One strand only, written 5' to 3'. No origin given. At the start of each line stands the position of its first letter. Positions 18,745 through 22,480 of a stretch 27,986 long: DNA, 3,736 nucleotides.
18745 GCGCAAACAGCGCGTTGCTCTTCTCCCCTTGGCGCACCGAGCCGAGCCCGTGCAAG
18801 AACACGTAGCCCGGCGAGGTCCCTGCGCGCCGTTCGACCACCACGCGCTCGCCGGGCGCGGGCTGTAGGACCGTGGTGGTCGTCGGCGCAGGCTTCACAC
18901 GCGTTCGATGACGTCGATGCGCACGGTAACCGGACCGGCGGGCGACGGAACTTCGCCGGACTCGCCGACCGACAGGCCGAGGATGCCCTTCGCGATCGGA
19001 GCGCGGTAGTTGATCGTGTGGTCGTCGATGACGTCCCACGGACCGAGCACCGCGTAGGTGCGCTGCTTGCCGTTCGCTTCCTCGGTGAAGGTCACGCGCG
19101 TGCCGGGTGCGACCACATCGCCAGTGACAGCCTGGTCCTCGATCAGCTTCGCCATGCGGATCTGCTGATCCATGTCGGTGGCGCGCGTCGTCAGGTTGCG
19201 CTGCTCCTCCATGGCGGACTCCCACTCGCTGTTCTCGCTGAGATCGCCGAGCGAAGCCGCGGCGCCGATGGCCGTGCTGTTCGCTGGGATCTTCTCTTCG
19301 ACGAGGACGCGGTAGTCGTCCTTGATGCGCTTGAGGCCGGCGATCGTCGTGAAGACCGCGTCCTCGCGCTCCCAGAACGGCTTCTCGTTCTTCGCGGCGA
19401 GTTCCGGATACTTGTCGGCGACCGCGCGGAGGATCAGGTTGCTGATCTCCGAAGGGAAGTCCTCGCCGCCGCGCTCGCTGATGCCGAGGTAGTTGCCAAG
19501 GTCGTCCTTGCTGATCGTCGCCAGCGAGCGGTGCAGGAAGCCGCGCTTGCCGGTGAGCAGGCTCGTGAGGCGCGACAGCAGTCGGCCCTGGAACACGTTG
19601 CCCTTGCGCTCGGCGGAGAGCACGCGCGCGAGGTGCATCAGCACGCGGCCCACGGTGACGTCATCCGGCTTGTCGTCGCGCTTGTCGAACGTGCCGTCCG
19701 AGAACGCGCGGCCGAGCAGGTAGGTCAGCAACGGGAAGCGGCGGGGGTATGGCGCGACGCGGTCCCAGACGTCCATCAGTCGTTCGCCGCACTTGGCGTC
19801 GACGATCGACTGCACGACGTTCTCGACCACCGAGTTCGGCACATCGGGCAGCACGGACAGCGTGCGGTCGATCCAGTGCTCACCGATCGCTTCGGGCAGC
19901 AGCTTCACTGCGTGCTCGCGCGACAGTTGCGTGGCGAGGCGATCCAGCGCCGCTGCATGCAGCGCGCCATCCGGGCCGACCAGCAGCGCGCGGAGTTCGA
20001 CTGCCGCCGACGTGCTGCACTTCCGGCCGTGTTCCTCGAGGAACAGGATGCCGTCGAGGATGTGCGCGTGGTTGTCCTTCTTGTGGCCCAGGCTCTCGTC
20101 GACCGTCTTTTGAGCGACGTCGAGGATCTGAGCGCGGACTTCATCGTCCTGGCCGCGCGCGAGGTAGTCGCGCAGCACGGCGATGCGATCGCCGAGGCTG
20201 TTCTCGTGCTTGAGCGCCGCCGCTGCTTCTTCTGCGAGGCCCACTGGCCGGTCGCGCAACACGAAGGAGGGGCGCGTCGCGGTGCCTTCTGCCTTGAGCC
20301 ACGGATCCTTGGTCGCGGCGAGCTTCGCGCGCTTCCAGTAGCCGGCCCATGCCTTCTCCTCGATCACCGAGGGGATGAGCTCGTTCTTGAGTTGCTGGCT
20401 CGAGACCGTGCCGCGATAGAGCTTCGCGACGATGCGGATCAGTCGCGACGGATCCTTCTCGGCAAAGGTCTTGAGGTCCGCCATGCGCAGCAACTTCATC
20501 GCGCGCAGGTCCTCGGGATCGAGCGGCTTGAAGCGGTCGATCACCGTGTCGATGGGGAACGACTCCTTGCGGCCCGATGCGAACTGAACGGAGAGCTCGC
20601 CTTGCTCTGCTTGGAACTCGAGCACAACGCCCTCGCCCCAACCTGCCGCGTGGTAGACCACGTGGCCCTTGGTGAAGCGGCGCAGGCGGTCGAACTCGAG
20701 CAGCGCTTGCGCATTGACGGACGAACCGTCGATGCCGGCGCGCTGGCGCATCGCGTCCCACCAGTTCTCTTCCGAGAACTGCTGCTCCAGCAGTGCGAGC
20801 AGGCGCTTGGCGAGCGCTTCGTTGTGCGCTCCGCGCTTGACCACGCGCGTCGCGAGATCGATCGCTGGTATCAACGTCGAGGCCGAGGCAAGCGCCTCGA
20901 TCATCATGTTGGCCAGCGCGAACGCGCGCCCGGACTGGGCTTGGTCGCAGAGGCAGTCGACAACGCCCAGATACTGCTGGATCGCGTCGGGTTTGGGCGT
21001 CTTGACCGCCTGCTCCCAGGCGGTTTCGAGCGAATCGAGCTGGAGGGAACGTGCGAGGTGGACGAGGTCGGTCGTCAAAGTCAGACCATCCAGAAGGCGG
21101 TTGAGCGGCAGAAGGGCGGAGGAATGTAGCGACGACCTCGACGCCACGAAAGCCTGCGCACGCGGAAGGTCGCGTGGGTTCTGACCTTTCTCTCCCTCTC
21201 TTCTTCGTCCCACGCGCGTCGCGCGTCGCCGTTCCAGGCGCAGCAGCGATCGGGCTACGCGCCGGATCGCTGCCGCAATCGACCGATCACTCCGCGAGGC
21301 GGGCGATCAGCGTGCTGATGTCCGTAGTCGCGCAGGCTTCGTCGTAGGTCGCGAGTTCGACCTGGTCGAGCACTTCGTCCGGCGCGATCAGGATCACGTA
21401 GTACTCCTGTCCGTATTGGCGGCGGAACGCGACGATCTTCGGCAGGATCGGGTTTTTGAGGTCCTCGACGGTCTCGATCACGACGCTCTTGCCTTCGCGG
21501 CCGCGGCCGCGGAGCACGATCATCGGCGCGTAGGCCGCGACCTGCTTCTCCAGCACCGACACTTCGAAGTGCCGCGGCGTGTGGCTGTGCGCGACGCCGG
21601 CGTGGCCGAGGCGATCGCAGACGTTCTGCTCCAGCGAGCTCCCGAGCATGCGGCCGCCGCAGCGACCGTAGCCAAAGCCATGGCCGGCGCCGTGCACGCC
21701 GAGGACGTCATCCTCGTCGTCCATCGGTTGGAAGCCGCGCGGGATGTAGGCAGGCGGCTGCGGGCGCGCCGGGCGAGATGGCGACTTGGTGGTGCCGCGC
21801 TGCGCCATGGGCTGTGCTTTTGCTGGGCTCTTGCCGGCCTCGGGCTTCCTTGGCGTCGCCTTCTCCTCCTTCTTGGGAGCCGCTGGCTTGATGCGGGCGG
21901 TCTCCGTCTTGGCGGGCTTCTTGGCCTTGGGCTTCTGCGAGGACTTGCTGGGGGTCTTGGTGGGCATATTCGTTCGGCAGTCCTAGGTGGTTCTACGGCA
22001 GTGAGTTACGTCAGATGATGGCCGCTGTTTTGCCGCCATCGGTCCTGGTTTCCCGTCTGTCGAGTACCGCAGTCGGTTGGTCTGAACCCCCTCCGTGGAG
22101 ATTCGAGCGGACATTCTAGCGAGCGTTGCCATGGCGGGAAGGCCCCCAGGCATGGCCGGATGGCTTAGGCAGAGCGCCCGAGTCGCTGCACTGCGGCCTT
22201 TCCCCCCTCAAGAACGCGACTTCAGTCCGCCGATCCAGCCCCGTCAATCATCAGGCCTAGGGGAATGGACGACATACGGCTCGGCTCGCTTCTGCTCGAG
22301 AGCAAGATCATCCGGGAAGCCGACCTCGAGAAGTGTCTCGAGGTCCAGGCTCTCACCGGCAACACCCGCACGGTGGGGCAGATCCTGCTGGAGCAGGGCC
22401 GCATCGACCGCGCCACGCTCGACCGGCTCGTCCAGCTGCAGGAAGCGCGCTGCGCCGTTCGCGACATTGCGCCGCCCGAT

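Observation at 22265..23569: PilT-like pseudo-ATPase carrying a tandem MshEN (c-di-GMP-binding) motif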

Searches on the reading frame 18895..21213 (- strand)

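Call 7: search_protein_families(library=pfam, proteins=[window:18895-21213:-], max_evalue=0.001)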
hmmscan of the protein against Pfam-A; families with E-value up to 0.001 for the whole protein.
window:18895-21213:- (772 aa): 2 families
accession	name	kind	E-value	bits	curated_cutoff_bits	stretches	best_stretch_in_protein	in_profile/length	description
PF01272.25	GreA_GreB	-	3.2e-13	49.9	26.9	1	698-770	3-76/77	Transcription elongation factor, GreA/GreB, C-term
PF03449.20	GreA_GreB_N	-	1.2e-12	48.3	24.5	1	622-689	3-70/71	Transcription elongation factor, N-terminal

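Call 91: search_protein_families(library=ncbifam, proteins=[window:18895-21213:-], max_evalue=0.001)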
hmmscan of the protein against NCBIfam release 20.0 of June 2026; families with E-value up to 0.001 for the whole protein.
window:18895-21213:- (772 aa): 12 families
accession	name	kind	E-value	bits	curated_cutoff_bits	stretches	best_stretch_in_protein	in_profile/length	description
NF011309.0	PRK14720.1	equivalog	1.4e-54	185.6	714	1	58-753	184-884/906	transcription elongation factor GreA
NF004969.0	PRK06330.1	equivalog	6.6e-46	157.3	697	1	134-752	91-699/718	transcript cleavage factor/unknown domain fusion protein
TIGR01462.1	greA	subfamily_domain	1.5e-30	106.2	139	1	623-769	3-150/151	transcription elongation factor GreA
NF001263.0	PRK00226.1-4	equivalog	1.5e-27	96.4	145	1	619-770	6-158/160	transcription elongation factor GreA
NF001261.0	PRK00226.1-2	equivalog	2.3e-22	79.5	167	1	621-767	5-152/157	transcription elongation factor GreA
NF001264.0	PRK00226.1-5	equivalog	8.4e-18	64.6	180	1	622-769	6-155/158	transcription elongation factor GreA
NF001260.0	PRK00226.1-1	equivalog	8.9e-18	64.4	234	1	643-770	29-157/160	transcription elongation factor GreA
NF002506.1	PRK01885.1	equivalog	2.1e-15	56.7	188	1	622-769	5-152/156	transcription elongation factor GreB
TIGR01461.1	greB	equivalog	7.6e-13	48.5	171.05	1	621-770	4-153/156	transcription elongation factor GreB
NF004396.0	PRK05753.1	equivalog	3.4e-08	33.4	109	1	672-762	26-117/137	nucleoside diphosphate kinase regulator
NF001262.0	PRK00226.1-3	equivalog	6.5e-08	32.5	161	1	620-767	7-155/165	transcription elongation factor GreA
NF004973.0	PRK06342.1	equivalog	3.4e-07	30.1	159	1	638-755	39-149/160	transcription elongation factor GreA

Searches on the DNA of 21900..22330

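Call 53: search_rna_families(source=window, start=21900, end=22330, threshold=evalue, max_evalue=1)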
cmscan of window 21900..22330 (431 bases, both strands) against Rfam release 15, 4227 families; matches with E-value up to 1: 0.
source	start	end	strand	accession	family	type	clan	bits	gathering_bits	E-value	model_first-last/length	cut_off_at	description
